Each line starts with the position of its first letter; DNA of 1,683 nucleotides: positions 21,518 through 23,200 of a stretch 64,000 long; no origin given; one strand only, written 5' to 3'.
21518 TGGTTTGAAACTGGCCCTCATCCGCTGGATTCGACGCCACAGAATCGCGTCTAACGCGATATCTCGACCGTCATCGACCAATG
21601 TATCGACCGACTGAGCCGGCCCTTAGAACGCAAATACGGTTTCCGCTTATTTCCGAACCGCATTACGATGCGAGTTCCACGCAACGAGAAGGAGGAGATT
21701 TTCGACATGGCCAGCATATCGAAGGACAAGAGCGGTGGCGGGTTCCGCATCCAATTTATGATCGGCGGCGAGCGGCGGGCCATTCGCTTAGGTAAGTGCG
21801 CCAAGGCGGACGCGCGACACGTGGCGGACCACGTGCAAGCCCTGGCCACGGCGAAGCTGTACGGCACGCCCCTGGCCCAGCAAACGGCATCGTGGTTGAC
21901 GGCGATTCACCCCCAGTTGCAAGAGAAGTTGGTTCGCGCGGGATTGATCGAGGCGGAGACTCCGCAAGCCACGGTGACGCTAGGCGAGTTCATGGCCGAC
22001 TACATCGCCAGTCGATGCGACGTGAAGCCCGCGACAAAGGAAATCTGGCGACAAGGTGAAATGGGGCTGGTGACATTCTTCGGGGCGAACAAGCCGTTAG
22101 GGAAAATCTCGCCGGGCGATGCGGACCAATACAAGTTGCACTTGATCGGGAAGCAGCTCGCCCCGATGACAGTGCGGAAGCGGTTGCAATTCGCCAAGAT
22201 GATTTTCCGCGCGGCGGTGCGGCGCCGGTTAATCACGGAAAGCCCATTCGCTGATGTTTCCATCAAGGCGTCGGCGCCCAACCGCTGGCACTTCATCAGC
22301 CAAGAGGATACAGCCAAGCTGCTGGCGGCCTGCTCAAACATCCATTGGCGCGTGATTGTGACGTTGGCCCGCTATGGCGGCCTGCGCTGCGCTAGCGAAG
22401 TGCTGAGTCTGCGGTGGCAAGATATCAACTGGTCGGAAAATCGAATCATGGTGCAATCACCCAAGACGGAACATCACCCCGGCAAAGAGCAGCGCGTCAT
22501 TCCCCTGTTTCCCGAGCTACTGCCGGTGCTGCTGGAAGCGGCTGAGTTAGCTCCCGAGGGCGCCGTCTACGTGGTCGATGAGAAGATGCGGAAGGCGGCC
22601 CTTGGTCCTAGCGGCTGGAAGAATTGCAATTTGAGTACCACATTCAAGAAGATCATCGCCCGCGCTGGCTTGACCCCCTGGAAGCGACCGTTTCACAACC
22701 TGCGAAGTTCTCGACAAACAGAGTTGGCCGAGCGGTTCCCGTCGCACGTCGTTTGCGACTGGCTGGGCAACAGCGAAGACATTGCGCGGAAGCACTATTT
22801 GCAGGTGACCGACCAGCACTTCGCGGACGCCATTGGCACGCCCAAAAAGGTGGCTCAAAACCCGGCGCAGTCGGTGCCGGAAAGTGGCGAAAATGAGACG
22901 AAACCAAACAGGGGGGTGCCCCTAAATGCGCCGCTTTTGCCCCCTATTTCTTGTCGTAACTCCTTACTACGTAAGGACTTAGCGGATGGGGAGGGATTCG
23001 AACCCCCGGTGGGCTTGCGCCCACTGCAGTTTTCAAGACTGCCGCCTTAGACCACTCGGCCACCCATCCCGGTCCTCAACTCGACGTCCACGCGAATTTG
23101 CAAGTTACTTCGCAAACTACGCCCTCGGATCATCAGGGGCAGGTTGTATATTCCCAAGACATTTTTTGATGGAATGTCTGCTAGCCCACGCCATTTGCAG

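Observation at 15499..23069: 7.5-kb integrase / primase-helicase / small-terminase island in tRNA-Ser(UGA): phage-satellite (PICI-like) architecture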

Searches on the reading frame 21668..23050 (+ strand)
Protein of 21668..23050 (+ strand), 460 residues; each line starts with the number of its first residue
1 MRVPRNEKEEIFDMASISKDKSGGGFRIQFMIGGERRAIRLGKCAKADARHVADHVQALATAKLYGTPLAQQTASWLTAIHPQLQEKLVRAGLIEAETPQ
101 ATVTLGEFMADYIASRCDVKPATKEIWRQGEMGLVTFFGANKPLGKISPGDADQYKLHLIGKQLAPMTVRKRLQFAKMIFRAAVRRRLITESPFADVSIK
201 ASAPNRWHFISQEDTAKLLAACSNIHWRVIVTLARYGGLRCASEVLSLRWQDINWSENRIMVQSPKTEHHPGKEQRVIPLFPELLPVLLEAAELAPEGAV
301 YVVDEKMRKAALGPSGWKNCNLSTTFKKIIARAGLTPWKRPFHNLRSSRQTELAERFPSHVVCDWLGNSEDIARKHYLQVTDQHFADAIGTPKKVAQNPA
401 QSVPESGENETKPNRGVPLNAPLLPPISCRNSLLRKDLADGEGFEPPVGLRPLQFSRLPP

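Call 9: search_protein_families(library=pfam, proteins=[window:21668-23050:+], max_evalue=0.01)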
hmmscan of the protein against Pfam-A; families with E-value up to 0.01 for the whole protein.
window:21668-23050:+ (460 aa): 2 families
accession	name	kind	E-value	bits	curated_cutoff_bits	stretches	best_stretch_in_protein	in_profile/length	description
PF00589.27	Phage_integrase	-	2.3e-12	47.5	27.1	1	209-384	2-172/172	Phage integrase family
PF13102.12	Phage_int_SAM_5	-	1e-05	26.3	22.3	1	105-196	2-95/98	Phage integrase SAM-like domain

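Call 10: search_protein_families(library=phrogs, proteins=[window:21668-23050:+], max_evalue=0.01)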
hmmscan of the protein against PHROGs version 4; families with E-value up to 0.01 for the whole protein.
window:21668-23050:+ (460 aa): 2 families
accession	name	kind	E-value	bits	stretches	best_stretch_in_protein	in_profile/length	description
phrog_1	-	integration and excision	3.5e-38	133.3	1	16-390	110-445/611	integrase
phrog_216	-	integration and excision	1.3e-12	48.5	1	169-388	15-232/301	integrase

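Call 103: search_protein_representatives(protein=window:21707-23047:+)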
Query: 447 residues. Proteins with E-value up to 0.001 (for the whole library): 14735; up to 1e-10: 6833; up to 1e-30: 2732. The best 150 are listed.
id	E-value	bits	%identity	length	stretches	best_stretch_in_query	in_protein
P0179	1.1e-186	637.8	69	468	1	6-434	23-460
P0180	4.8e-129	447.9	55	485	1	1-393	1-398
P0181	2.4e-127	442.2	54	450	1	1-389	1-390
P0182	7.4e-127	440.7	50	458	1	1-437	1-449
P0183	1.5e-122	426.5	51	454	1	2-446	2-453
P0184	5.7e-122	424.6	53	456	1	9-394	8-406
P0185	1.9e-119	416.2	52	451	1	1-395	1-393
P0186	6.3e-115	401.3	48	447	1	1-434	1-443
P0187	4.0e-113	395.4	59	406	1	74-390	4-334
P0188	7.4e-113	394.5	47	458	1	1-447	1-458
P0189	1.0e-112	394.1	50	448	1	1-394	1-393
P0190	1.7e-111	390.0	50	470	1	5-377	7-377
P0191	1.1e-109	384.1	50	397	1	2-385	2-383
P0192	5.8e-106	371.8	65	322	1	146-396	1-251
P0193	3.4e-105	369.3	75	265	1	106-323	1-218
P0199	2.6e-101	356.5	50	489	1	43-392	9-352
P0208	5.7e-96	338.9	48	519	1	1-376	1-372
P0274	1.8e-85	304.3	43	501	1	10-392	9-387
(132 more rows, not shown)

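Call 105: find_encoding_contigs(protein=P0208, flank=10000, max_places=4)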
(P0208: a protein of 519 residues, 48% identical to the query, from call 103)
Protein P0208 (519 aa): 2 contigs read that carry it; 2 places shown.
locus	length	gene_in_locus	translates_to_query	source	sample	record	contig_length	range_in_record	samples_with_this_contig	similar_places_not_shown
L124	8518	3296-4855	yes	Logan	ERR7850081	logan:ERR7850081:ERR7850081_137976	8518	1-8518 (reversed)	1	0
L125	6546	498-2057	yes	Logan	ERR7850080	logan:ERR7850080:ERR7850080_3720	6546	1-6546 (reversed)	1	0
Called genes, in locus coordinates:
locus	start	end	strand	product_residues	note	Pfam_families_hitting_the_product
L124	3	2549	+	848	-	?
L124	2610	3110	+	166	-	-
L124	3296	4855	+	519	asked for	PF00589:Phage_integrase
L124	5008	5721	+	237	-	PF00239:Resolvase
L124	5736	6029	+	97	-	-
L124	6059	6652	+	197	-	-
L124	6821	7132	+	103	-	-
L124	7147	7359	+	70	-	-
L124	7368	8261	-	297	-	PF00589:Phage_integrase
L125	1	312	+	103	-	?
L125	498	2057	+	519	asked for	PF00589:Phage_integrase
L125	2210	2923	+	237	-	PF00239:Resolvase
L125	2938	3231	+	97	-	-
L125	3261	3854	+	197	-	-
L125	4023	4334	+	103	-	-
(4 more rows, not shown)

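Call 106: find_encoding_contigs(protein=P0274, flank=10000, max_places=4)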
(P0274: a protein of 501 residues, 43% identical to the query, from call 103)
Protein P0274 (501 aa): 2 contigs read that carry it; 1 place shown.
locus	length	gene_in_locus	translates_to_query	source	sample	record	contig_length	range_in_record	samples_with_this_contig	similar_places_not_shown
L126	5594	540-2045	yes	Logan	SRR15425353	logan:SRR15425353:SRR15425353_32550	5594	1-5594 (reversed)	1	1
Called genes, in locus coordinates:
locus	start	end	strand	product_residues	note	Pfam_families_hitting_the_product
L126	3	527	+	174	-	?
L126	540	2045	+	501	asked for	PF00589:Phage_integrase (weak)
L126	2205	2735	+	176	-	-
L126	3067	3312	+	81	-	PF12728:HTH_17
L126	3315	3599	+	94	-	-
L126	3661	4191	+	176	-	-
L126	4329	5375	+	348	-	-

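Call 107: find_encoding_contigs(protein=P0199, flank=10000, max_places=4)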
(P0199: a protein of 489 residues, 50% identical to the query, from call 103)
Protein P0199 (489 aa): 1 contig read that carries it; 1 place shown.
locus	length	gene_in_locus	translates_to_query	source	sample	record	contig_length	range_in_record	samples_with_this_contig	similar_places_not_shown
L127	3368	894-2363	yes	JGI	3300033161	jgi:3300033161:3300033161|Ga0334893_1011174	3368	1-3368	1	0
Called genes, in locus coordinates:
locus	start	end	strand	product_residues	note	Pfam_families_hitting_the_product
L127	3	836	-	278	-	?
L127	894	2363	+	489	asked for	PF13102:Phage_int_SAM_5 (weak), PF00589:Phage_integrase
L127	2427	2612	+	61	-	-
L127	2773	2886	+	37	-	-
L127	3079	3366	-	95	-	?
